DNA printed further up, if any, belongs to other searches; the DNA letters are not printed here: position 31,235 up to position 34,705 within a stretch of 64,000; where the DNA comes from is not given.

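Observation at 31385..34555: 1056-aa Asn/Ser/Tyr-rich secreted giant with SipW-type signal: candidate fibre tip or adhesin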

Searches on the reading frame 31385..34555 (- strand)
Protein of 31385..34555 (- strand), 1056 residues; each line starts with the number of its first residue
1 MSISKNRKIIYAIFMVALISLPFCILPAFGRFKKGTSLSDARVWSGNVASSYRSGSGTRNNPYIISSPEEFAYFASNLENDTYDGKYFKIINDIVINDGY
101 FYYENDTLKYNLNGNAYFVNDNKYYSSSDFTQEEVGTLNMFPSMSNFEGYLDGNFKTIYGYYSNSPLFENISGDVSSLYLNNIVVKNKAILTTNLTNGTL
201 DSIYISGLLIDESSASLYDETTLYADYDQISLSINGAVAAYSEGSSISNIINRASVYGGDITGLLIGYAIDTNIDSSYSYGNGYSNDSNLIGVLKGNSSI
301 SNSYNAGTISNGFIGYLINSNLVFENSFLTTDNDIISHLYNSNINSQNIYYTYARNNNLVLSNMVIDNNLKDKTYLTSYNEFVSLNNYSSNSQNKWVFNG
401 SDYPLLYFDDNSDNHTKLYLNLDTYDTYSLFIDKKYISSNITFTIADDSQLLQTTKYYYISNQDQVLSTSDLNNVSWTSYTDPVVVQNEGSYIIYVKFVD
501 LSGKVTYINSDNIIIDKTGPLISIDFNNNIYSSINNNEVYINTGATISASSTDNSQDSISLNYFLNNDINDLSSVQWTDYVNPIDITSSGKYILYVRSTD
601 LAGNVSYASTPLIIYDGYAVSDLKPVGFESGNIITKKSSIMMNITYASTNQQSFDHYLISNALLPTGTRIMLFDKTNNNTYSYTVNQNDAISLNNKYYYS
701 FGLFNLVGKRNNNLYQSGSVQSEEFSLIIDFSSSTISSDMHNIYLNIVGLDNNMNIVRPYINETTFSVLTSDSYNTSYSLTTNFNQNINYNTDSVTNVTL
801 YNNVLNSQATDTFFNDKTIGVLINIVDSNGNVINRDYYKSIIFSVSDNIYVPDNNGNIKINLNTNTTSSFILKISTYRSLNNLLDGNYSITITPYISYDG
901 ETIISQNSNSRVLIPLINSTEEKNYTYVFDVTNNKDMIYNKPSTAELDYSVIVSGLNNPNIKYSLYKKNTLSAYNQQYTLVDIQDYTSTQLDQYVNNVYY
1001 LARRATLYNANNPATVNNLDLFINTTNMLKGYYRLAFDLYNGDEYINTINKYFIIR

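Call 3: search_protein_families(library=pfam, proteins=[window:31385-34555:-], max_evalue=0.01)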
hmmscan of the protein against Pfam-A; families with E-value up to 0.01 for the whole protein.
window:31385-34555:- (1056 aa): 0 families

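Call 4: search_protein_families(library=ncbifam, proteins=[window:31385-34555:-], max_evalue=0.01)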
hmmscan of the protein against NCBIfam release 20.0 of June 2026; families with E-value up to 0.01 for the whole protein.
window:31385-34555:- (1056 aa): 1 family
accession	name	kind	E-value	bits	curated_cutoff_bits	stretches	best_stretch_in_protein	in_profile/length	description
NF047446.1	barrel_OmpL47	domain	4.6e-11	43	40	1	571-610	27-63/68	OmpL47-type beta-barrel domain-containing protein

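Call 8: find_homologous_proteins(query=window:31385-34555:-)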
Query window:31385-34555:- (1056 aa): 81 proteins with E <= 0.001 among 8000 candidates.
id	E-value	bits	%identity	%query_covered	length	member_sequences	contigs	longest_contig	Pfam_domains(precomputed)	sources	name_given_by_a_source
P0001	0.0e+0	2191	98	100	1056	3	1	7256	-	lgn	-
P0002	0.0e+0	1717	75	100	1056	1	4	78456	-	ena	-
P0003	0.0e+0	1694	75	100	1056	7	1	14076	-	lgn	-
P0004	0.0e+0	1315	60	100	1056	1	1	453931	-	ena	-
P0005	0.0e+0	1307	59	100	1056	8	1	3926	PF19077.7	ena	-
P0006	3.6e-261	888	45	100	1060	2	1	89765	-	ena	-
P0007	2.8e-244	832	42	100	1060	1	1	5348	-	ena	-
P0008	2.4e-238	812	43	100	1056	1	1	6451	-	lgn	-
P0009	1.7e-237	809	41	100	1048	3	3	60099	-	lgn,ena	-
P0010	2.2e-237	809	43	100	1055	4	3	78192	-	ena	-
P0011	4.7e-237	808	42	100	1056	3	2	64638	-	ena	-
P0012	7.7e-237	807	42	100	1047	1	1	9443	-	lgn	-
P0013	1.2e-235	803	41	100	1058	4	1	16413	-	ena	-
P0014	3.0e-235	802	42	100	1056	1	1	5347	-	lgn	-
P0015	5.5e-235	801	42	100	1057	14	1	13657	-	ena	-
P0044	1.7e-113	399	29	100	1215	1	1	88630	-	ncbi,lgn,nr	ncbi:MAG: hypothetical protein PHD02_02050 [Bacilli bacterium]|nr:hypothetical protein [Bacilli bact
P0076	1.2e-74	270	28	100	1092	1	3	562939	-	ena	-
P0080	1.5e-5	41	43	5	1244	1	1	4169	PF07581.18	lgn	-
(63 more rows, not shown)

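Call 11: find_encoding_contigs(protein=P0044, flank=10000, max_places=2)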
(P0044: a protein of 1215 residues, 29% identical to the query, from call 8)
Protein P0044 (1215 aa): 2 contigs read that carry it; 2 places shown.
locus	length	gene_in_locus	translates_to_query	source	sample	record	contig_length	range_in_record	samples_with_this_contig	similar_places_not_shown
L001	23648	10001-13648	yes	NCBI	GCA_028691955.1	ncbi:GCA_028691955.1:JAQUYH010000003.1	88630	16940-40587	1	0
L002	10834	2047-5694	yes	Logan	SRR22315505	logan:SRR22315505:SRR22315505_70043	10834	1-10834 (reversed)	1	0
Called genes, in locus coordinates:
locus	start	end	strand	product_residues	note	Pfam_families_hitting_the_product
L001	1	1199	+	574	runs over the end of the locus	PF03485:Arg_tRNA_synt_N, PF00750:tRNA-synt_1d, PF05746:DALR_1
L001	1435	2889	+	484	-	PF16403:Bact_surface_Ig-like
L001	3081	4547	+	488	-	PF16403:Bact_surface_Ig-like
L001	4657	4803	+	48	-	-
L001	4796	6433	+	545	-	-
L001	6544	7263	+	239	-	-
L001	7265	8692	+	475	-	PF16403:Bact_surface_Ig-like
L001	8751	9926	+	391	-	-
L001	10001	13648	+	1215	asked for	-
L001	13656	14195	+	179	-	PF12389:Peptidase_M73 (weak)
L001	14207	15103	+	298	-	-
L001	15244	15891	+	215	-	-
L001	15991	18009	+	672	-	PF00717:Peptidase_S24 (weak)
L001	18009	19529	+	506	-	-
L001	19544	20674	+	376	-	PF09823:DUF2357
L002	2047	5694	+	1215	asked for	-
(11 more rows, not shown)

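Call 12: find_encoding_contigs(protein=P0076, flank=10000, max_places=2)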
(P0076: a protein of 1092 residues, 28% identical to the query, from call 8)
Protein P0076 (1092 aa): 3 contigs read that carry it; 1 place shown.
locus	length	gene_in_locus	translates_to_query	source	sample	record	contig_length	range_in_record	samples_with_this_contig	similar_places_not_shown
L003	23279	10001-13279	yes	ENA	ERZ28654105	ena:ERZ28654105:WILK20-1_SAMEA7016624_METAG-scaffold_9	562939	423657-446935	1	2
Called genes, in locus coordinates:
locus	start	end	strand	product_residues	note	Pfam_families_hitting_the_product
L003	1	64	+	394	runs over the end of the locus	PF01076:Mob_Pre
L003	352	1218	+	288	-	-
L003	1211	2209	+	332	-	PF00145:DNA_methylase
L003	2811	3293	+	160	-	PF00719:Pyrophosphatase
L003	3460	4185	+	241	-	-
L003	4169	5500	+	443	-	-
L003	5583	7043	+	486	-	-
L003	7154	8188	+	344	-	-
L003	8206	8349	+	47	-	-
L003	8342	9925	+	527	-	-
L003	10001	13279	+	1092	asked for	-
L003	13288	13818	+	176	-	-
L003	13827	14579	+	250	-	-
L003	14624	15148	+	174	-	-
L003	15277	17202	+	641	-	-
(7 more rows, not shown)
